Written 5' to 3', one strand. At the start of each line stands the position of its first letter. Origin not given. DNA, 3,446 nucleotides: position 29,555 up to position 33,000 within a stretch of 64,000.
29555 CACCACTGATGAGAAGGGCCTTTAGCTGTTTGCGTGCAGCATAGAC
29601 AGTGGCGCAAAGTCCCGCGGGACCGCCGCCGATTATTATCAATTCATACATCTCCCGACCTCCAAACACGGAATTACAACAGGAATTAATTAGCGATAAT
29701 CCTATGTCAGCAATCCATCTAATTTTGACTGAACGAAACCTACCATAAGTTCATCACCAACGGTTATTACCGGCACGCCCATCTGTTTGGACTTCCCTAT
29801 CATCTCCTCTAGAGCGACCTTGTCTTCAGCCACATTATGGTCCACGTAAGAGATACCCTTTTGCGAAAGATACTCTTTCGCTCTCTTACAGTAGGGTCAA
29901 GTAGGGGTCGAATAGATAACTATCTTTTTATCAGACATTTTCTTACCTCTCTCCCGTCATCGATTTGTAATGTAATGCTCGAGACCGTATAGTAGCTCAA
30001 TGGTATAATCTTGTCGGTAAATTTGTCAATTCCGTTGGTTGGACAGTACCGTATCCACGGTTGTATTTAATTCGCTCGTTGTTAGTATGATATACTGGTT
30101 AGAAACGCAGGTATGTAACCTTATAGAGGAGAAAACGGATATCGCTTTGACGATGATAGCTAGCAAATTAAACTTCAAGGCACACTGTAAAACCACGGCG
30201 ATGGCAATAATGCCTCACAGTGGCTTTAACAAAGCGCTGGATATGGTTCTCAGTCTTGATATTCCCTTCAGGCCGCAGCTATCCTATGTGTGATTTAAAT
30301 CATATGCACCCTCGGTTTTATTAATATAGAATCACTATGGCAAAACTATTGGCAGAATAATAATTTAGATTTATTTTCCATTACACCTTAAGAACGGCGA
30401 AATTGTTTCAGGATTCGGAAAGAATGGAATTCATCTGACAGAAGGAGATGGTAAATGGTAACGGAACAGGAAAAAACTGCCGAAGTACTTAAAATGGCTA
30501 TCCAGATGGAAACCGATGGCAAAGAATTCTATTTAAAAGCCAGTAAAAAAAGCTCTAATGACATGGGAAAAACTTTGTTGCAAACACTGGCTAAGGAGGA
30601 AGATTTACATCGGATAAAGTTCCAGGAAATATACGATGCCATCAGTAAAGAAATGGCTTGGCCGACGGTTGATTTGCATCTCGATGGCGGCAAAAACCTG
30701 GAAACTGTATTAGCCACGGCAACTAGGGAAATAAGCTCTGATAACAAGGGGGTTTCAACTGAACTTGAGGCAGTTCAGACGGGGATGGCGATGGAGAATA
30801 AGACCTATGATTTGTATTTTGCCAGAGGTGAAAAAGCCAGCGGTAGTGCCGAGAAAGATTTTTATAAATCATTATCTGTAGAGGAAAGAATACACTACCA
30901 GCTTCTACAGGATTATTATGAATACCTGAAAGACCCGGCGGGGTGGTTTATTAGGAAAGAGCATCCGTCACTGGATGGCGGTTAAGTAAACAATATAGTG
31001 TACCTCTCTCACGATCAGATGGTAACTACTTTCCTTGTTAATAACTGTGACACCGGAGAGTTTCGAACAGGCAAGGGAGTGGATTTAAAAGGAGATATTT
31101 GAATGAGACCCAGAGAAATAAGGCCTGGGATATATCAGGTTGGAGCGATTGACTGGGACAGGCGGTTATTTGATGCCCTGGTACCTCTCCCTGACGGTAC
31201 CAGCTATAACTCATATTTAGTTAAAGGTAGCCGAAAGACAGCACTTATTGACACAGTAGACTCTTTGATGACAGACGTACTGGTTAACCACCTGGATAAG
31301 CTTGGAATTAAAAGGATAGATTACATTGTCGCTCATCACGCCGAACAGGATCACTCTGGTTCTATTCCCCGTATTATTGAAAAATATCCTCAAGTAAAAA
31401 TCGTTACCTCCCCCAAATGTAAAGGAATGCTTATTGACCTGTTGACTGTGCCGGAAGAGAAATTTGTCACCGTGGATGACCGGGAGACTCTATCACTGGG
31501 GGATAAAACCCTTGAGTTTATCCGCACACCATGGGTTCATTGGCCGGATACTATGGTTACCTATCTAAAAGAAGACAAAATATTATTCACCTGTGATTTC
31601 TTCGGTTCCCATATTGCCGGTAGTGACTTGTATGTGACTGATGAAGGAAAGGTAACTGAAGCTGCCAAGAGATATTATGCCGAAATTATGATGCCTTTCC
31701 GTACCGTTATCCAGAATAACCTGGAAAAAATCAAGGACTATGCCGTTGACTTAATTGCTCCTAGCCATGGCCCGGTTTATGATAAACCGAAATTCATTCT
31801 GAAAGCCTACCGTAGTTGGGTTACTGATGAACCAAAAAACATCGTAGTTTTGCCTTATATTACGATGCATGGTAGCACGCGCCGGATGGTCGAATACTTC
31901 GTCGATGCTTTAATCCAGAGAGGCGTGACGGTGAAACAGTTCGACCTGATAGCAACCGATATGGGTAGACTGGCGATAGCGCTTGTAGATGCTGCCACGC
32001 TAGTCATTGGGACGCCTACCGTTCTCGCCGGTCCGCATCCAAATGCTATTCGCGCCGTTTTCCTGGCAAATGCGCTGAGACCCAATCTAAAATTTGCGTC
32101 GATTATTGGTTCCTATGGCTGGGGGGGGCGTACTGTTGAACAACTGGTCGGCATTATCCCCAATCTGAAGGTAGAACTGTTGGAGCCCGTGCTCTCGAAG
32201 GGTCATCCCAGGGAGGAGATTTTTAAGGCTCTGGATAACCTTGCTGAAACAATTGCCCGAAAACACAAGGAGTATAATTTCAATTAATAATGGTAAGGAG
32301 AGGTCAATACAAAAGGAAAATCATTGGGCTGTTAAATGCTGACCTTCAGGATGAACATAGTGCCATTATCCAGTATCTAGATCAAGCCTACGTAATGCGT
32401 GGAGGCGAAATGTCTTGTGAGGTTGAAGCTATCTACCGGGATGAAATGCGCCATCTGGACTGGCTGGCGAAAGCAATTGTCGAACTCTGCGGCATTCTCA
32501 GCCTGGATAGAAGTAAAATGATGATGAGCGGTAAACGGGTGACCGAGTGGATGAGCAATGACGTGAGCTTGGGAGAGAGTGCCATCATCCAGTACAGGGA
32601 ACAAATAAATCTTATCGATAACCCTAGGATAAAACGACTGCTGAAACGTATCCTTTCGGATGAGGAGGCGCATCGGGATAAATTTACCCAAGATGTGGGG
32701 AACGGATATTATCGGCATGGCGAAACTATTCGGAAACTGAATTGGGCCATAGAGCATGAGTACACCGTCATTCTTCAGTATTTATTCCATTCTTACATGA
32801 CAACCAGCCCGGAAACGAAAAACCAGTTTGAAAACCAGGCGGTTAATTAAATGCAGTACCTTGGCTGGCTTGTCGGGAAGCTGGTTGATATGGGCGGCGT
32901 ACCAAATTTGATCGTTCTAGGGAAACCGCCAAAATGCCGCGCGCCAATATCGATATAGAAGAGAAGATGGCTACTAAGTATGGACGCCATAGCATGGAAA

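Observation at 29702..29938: Unannotated glutaredoxin-like gene with TGA at the catalytic CPYC position: putative selenoprotein next to trxB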

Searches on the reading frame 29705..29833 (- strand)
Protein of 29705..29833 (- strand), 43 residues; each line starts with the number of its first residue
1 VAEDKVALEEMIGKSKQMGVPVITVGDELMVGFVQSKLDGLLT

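Call 59: list_cluster_members(proteins=[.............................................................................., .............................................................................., window:29705-29833:-, window:29705-29845:-])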
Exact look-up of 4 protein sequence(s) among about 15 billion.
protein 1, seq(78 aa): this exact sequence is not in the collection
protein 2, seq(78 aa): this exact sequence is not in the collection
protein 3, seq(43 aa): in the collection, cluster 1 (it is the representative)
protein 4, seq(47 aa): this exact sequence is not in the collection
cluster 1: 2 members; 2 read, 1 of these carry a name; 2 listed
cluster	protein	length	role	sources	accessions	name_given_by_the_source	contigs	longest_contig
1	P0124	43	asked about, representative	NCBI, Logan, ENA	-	-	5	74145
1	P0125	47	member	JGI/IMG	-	glutaredoxin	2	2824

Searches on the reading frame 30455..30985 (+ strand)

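Call 8: search_protein_families(library=ncbifam, proteins=[window:30455-30985:+])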
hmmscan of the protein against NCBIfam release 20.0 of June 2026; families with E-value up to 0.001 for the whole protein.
window:30455-30985:+ (176 aa): 2 families
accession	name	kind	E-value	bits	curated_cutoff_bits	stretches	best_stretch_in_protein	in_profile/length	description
NF009413.0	PRK12775.1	equivalog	1.1e-11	43.4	1895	1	4-160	857-1000/1006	putative trifunctional 2-polyprenylphenol hydroxylase/glutamate synthase subunit beta/ferritin domain-containing protein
NF045676.1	FeExpMbfA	equivalog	1e-06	28.4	450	1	8-63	96-151/318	iron exporter MbfA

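Call 9: search_protein_families(library=pfam, proteins=[window:30455-30985:+])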
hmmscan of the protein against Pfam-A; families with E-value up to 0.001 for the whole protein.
window:30455-30985:+ (176 aa): 1 family
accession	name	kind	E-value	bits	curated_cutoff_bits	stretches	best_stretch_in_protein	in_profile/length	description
PF02915.23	Rubrerythrin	-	1.3e-11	45.5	22.8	1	10-153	1-135/137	Rubrerythrin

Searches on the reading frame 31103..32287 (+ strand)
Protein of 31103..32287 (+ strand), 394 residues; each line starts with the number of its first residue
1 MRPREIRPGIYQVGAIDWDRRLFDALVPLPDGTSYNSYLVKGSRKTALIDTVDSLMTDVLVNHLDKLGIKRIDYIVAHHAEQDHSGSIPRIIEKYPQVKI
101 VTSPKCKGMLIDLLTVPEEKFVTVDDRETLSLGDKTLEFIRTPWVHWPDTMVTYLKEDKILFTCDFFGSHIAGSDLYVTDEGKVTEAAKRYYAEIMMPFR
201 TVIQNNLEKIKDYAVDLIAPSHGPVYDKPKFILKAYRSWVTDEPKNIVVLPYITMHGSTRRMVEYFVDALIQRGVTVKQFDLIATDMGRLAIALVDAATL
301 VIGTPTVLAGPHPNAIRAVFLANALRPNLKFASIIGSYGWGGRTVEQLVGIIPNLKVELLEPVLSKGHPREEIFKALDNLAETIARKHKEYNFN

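Call 8: search_protein_families(library=ncbifam, proteins=[window:31103-32287:+])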
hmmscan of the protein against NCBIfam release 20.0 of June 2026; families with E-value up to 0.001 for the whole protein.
window:31103-32287:+ (394 aa): 12 families
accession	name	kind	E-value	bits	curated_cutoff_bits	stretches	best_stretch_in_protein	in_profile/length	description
NF008887.0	PRK11921.1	equivalog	9.5e-70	235.4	635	1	6-387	5-394/396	anaerobic nitric oxide reductase flavorubredoxin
NF003954.0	PRK05452.1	equivalog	2.8e-61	207.9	711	1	7-388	6-396/479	anaerobic nitric oxide reductase flavorubredoxin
NF000059.1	tet_redox_37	exception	1.5e-06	28.9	225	1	190-261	3-75/108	tetracycline resistance NADPH-dependent oxidoreductase Tet(37)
NF012229.1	bla_class_B_core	domain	2.3e-06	27.9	100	1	36-155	16-138/139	metallo-beta-lactamase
NF033088.2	bla_subclass_B1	equivalog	4e-06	26.6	200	1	34-163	30-156/217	subclass B1 metallo-beta-lactamase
TIGR03413.1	GSH_gloB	equivalog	6.2e-05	22.5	200.8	1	41-166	16-127/248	hydroxyacylglutathione hydrolase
NF033105.1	bla_subclass_B3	equivalog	9.2e-05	21.8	240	0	36-92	24-82/257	subclass B3 metallo-beta-lactamase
TIGR00361.1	ComEC_Rec2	equivalog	0.00011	20.5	190.05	1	45-107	461-526/663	DNA internalization-related competence protein ComEC/Rec2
NF000469.2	CAR_gen_B3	exception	0.00032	19.8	500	0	37-104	76-144/311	CAR family subclass B3 metallo-beta-lactamase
NF012140.0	blaBJP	exception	0.00043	19.2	600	0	36-105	56-126/294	BJP family subclass B3 metallo-beta-lactamase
TIGR04559.1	SoxH_rel_PQQ_2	hypoth_equivalog_domain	0.00058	19.4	280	0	35-85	30-81/283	quinoprotein relay system zinc metallohydrolase 2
NF049846.1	blaAHM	exception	0.00067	18.6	590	0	37-93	75-131/304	AHM family subclass B3-like metallo-beta-lactamase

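Call 9: search_protein_families(library=pfam, proteins=[window:31103-32287:+])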
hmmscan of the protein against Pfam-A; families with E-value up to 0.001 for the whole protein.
window:31103-32287:+ (394 aa): 3 families
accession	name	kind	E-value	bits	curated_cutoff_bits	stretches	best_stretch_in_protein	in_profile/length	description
PF19583.5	ODP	-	6.7e-28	98.3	27.2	1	35-223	3-194/194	ODP family beta lactamase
PF00753.33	Lactamase_B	-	1e-12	48.9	22.7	1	33-184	4-162/196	Metallo-beta-lactamase superfamily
PF12706.13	Lactamase_B_2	-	0.0001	22.4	27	1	48-193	4-155/200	Beta-lactamase superfamily domain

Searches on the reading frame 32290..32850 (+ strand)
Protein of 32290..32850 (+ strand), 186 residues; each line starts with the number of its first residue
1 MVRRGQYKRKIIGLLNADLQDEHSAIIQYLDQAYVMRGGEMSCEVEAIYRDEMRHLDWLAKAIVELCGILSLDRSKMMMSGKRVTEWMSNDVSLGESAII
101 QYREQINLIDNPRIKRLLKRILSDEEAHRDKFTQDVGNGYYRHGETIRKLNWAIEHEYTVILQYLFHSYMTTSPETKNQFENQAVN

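Call 8: search_protein_families(library=ncbifam, proteins=[window:32290-32850:+])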
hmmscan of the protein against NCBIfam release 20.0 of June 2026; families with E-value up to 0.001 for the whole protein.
window:32290-32850:+ (186 aa): 2 families
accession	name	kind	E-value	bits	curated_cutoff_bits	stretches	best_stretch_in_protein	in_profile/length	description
TIGR00754.1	bfr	equivalog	1e-11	45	125.55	1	9-131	5-133/157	bacterioferritin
NF058679.1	EncB_fam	subfamily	2.2e-07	30.9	90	1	78-131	15-68/117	encapsulin nanocompartment ferritin-likeEncB family encapsulin nanocompartment ferritin-like cargo protein cargo protein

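Call 9: search_protein_families(library=pfam, proteins=[window:32290-32850:+])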
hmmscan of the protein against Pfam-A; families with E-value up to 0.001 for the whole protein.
window:32290-32850:+ (186 aa): 3 families
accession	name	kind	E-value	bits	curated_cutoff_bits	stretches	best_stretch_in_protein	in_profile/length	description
PF00210.30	Ferritin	-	2.4e-10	41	24.5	1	14-133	3-133/142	Ferritin-like domain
PF12902.13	Ferritin-like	-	2.1e-05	24.9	22.3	0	20-64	6-53/221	Ferritin-like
PF03232.19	COQ7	-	3.4e-05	24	23.5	0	98-137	17-57/169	Ubiquinone biosynthesis protein COQ7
